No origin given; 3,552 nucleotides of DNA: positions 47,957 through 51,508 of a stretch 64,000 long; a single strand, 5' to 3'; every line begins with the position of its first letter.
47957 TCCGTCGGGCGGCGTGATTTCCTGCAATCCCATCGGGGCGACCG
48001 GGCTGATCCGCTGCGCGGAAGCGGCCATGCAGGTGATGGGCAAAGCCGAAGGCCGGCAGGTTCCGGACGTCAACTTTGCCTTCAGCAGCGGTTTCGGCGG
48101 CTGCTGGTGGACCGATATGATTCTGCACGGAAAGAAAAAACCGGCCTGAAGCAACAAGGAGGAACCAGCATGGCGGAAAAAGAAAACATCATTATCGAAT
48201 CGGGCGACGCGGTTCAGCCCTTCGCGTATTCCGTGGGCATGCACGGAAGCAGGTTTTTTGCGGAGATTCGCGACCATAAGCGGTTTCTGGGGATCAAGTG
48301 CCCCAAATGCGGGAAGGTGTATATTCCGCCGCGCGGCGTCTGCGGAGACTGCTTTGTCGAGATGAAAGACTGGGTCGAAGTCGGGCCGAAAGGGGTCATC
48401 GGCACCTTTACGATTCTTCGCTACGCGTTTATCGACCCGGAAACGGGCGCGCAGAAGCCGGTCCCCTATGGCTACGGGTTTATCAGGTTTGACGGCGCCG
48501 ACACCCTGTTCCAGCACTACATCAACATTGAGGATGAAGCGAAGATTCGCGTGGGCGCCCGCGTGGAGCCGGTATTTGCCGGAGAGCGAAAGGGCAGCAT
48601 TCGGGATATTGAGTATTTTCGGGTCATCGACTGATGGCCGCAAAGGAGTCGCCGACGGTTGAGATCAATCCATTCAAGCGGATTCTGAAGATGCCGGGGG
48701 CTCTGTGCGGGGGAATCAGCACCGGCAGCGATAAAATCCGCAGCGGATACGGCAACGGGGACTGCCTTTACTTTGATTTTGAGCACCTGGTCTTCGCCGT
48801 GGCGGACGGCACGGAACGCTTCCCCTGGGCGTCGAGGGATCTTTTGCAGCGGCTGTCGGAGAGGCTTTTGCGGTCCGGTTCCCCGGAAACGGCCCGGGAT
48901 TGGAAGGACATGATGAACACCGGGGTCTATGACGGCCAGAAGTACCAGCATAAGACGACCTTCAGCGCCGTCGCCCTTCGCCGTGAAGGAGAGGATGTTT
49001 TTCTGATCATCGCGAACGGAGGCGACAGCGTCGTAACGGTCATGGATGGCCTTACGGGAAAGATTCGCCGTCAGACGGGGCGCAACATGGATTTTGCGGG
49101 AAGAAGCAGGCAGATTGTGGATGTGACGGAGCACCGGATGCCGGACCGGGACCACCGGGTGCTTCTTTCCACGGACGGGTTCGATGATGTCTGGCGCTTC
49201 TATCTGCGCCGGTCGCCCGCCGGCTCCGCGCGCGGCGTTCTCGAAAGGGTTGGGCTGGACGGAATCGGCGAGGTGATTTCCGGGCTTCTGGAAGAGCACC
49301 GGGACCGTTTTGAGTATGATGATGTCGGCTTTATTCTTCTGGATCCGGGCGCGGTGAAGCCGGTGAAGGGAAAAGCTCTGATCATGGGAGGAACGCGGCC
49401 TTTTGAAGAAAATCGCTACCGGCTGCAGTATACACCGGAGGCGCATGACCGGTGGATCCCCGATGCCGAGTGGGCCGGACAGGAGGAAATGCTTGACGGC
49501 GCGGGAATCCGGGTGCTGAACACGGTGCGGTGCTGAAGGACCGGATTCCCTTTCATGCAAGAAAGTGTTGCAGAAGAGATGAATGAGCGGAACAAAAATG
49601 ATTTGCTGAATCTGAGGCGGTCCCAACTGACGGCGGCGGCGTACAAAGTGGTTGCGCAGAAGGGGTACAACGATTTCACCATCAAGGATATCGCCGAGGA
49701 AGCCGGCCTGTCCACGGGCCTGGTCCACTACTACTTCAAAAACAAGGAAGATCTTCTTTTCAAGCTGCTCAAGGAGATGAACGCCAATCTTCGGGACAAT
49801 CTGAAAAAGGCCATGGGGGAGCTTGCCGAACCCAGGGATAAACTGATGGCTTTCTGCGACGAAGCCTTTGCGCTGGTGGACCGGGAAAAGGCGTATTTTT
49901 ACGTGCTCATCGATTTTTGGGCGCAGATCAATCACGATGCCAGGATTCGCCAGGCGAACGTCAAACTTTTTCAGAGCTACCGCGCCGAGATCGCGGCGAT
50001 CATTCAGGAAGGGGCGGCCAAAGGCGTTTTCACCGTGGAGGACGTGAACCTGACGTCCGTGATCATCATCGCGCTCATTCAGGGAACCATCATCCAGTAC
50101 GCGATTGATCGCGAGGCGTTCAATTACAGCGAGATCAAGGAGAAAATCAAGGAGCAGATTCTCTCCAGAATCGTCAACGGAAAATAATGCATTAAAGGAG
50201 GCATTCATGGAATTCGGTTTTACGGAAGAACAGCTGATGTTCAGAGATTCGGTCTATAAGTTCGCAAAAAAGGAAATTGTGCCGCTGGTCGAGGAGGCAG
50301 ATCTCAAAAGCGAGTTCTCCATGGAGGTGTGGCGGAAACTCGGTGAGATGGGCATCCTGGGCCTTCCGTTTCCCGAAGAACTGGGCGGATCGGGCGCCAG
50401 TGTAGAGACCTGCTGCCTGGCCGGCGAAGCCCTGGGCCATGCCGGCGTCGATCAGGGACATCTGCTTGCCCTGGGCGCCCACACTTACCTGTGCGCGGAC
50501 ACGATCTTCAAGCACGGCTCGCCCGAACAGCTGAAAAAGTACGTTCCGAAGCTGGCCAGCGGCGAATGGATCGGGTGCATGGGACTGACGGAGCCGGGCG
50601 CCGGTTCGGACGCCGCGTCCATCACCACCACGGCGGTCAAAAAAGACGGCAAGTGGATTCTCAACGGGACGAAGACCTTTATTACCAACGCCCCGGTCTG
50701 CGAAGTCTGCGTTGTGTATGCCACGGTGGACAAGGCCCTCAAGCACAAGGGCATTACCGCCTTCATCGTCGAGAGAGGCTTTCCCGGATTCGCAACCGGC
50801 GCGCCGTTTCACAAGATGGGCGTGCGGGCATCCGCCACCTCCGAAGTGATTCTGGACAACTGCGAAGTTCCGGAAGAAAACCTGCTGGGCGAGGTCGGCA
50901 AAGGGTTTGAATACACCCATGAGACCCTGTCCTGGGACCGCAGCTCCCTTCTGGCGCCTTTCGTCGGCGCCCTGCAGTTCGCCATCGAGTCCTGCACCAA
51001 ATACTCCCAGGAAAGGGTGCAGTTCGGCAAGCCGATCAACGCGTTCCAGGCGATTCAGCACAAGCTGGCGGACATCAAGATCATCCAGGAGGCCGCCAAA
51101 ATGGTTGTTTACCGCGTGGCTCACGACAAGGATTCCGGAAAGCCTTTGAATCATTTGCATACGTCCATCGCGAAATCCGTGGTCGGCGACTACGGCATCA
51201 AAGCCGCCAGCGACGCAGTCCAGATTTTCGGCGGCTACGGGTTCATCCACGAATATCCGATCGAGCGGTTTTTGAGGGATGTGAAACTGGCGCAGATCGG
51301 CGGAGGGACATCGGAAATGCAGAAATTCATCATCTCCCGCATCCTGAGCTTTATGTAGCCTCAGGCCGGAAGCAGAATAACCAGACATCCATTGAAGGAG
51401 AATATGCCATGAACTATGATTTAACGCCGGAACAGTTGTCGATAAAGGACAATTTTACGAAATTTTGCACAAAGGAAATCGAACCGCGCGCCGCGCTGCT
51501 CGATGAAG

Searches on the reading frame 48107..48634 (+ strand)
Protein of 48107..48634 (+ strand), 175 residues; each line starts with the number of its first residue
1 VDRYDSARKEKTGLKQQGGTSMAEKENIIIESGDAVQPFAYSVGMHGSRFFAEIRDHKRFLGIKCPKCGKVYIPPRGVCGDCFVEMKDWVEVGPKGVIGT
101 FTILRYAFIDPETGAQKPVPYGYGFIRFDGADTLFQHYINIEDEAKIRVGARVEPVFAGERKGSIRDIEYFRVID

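Call 4: search_protein_families(library=pfam, proteins=[window:48107-48634:+])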
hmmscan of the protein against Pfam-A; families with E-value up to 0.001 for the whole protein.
window:48107-48634:+ (175 aa): 2 families
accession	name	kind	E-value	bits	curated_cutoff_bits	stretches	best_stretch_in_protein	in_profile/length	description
PF01796.24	OB_ChsH2_C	-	3.4e-12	46.6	27.1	1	89-157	1-64/65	ChsH2, C-terminal OB-fold domain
PF12172.15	zf-ChsH2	-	1e-08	35.3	23.2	1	54-84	3-33/37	ChsH2, rubredoxin-like zinc ribbon domain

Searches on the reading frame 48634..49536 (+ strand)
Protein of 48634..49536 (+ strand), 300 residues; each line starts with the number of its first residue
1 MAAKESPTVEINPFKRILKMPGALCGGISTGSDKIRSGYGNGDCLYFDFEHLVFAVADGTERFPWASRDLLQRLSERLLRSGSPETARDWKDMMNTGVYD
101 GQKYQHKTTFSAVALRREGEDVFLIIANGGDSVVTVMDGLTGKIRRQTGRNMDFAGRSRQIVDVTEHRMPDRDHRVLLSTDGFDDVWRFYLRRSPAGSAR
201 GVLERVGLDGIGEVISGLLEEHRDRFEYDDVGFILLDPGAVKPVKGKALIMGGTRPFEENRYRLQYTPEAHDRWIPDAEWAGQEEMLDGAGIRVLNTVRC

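Call 4: search_protein_families(library=pfam, proteins=[window:48634-49536:+])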
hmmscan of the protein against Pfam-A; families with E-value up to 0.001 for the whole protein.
window:48634-49536:+ (300 aa): 0 families

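Call 11: search_protein_families(library=ncbifam, proteins=[window:48634-49536:+], max_evalue=0.01)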
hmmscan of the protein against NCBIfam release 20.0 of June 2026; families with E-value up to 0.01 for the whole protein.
window:48634-49536:+ (300 aa): 0 families

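Call 30: search_protein_families(library=pfam, proteins=[window:48634-49536:+], max_evalue=10)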
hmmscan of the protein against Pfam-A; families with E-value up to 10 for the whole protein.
window:48634-49536:+ (300 aa): 0 families

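Call 55: search_solved_structures(query=A2, max_evalue=10, show_alignments=2)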
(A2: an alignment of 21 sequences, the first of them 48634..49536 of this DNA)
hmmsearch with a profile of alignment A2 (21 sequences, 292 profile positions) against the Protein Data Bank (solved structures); distinct sequences matched with E-value up to 10: 5.
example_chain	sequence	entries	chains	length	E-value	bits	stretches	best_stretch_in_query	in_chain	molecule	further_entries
2i44_A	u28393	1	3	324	0.095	14.8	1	153-228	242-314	Serine-threonine phosphatase 2C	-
4yzg_A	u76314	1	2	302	0.11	14.6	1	160-240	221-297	Protein phosphatase 2C 57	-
4yzh_A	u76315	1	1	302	0.12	14.5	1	160-240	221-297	Protein phosphatase 2C 57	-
4jnd_A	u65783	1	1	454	0.93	11.6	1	162-231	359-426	Ca(2+)/calmodulin-dependent protein kinase phosphatase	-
5aqd_A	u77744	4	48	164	1.8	10.7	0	50-95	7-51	PHYCOERYTHRIN ALPHA SUBUNIT | C-PHYCOERYTHRIN ALPHA SUBUNIT | Phycoerythrin Alpha subunit,Phycoerythrin Alpha subunit,Phycoerythrin Alpha subunit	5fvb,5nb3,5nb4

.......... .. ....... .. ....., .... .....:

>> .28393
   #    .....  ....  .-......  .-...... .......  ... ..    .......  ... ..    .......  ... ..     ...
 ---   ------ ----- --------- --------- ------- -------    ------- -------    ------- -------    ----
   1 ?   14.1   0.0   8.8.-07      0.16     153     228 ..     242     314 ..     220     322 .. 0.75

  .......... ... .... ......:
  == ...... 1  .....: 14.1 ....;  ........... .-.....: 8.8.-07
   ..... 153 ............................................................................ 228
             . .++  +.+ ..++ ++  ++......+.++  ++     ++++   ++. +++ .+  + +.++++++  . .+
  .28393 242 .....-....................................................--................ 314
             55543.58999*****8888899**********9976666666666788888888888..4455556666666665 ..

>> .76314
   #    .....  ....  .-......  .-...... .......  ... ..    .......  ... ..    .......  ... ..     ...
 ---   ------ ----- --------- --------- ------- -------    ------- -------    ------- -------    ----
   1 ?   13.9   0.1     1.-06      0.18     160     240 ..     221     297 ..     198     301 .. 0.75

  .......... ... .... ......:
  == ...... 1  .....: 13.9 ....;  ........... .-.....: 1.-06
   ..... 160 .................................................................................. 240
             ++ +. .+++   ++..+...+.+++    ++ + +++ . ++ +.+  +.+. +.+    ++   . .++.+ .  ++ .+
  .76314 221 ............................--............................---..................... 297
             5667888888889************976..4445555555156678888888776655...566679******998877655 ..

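Call 72: predict_structure(protein=window:48634-49536:+)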
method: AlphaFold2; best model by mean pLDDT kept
length: 300 residues; sequences in the alignment: 1
mean_pLDDT: 32.5   pTM: 0.23
mean pLDDT of the five models: 32.5, 32.5, 30.7, 27.8, 27.5
residues with pLDDT >= 90: 0; 70-90: 0; 50-70: 0; < 50: 300
segments of 3 or more residues with pLDDT < 50: 1-300
pLDDT, mean of each block of 10 residues (from residue 1): 31 26 27 25 29 31 34 42 42 35 28 32 34 32 32 26 31 32 34 38 41 46 37 34 29 27 30 34 30 29
secondary structure, 60 per line:
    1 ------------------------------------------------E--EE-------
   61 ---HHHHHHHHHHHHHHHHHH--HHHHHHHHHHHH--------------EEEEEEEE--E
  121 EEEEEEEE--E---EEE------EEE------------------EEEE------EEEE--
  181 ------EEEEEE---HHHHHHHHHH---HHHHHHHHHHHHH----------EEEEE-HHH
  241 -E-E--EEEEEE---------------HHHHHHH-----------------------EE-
elements in order: H64-81 H84-95 E110-117 E120-128 E135-137 E144-146 E165-168 E175-178 E187-192 H196-205 H209-221 E232-236 E247-252 H268-274

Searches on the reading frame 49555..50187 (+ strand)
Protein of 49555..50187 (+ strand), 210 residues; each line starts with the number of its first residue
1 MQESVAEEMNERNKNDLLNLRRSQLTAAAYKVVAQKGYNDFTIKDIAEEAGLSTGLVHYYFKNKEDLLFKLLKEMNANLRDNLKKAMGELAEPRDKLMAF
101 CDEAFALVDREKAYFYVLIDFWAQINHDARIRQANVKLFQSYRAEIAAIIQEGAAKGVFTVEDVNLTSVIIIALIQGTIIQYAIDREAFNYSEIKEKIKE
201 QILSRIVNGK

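Call 4: search_protein_families(library=pfam, proteins=[window:49555-50187:+])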
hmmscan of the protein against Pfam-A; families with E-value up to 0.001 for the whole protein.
window:49555-50187:+ (210 aa): 5 families
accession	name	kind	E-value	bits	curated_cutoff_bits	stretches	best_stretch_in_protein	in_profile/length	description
PF00440.29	TetR_N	-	3e-15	56.2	24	1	26-69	2-45/47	Bacterial regulatory proteins, tetR family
PF13977.11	TetR_C_6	-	1.5e-14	54.6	27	1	93-199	1-107/115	BetI-type transcriptional repressor, C-terminal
PF17932.6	TetR_C_24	-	5.9e-08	33.4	26.4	1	92-178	3-87/114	Tetracyclin repressor-like, C-terminal domain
PF08359.16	TetR_C_4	-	2.9e-05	24.7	21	1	78-203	7-131/133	YsiA-like protein, C-terminal region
PF18665.6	TetR_C_37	-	0.00041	21.4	27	0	115-204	27-113/117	Tetracyclin repressor-like, C-terminal domain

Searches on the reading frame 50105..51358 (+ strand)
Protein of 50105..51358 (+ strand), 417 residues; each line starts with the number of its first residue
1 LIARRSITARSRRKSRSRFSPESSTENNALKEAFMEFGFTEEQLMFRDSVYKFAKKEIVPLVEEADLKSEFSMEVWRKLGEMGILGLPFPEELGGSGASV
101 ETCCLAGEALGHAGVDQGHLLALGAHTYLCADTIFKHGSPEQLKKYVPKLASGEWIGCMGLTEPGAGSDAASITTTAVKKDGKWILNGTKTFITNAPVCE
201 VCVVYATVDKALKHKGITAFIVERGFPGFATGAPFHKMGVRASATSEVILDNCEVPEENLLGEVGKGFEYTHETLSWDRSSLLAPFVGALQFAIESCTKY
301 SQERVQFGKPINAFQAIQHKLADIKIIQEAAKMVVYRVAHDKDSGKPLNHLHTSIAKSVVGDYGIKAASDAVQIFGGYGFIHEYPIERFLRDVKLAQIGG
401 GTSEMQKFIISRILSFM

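Call 4: search_protein_families(library=pfam, proteins=[window:50105-51358:+])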
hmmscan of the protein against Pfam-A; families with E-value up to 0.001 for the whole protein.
window:50105-51358:+ (417 aa): 4 families
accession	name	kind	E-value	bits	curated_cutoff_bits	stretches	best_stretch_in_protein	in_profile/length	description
PF00441.29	Acyl-CoA_dh_1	-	3.4e-38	131.6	22.4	1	265-413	1-148/150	Acyl-CoA dehydrogenase, C-terminal domain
PF02771.21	Acyl-CoA_dh_N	-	1.7e-32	112.6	22.9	1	40-154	1-113/113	Acyl-CoA dehydrogenase, N-terminal domain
PF02770.24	Acyl-CoA_dh_M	-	2.1e-28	98.8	33.3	1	158-253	1-97/97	Acyl-CoA dehydrogenase, middle domain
PF08028.16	Acyl-CoA_dh_2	-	8.1e-16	59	22.7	1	284-398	5-128/134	Acyl-CoA dehydrogenase, C-terminal domain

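Call 37: search_protein_families(library=ncbifam, proteins=[window:50207-51358:+], max_evalue=1e-10)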
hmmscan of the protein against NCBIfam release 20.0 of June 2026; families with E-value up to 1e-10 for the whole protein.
window:50207-51358:+ (383 aa): 22 families
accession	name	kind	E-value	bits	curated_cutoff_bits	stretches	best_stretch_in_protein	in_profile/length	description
NF042972.1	AcrlCoAredClosAcrC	equivalog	4.6e-104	348.1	640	1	1-378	1-374/378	acryloyl-CoA reductase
NF053553.1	prodigi_MBC_PigA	equivalog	8.7e-94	314.7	500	1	1-380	1-379/381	prodigiosin MBC biosynthesis dehydrogenase PigA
NF058590.1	AcCoDHFadEBacil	equivalog_domain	5.4e-92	309.2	600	1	5-380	21-410/586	acyl-CoA dehydrogenase FadE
NF045552.1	GlutCoADH_Des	equivalog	5.8e-88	295.7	470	1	1-377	1-376/387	glutaryl-CoA dehydrogenase Acd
NF045652.1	ProlPCPDhRedW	equivalog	7.1e-88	294.9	650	1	11-381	6-374/376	L-prolyl-[peptidyl-carrier protein] dehydrogenase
NF043006.1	CyhCrbnylCoADH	equivalog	9.4e-83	278.3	650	1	6-378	5-373/380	cyclohexane-1-carbonyl-CoA dehydrogenase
NF008997.0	PRK12341.1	equivalog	1.9e-71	241.2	537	1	1-378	1-374/382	acyl-CoA dehydrogenase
NF042439.1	SulpropCoADesulf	equivalog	3.8e-64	216.8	600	1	16-377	4-367/379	3-sulfinopropanoyl-CoA desulfinase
NF002885.1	PRK03354.1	equivalog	3.8e-63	213.8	540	1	1-378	1-371/378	crotonobetainyl-CoA dehydrogenase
TIGR03207.1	cyc_hxne_CoA_dh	equivalog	1.8e-53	181.6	575.35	1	7-378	3-369/372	cyclohexanecarboxyl-CoA dehydrogenase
NF052270.1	Staph_DH_FadE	equivalog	1.5e-48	165.5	600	1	75-380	92-393/400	acyl-CoA dehydrogenase FadE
TIGR03203.1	pimD_small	equivalog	8.6e-35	120.5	652.7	1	3-364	2-360/378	pimeloyl-CoA dehydrogenase small subunit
TIGR03204.1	pimC_large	equivalog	4.8e-34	117.9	623.85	1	4-312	3-310/395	pimeloyl-CoA dehydrogenase large subunit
NF007000.1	PRK09463.1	subfamily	1.5e-29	102.9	600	1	24-347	58-399/726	acyl-CoA dehydrogenase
NF049984.1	Rv1679_FadE16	equivalog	8.7e-26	91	600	1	29-365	17-350/371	Rv1679 family acyl-CoA dehydrogenase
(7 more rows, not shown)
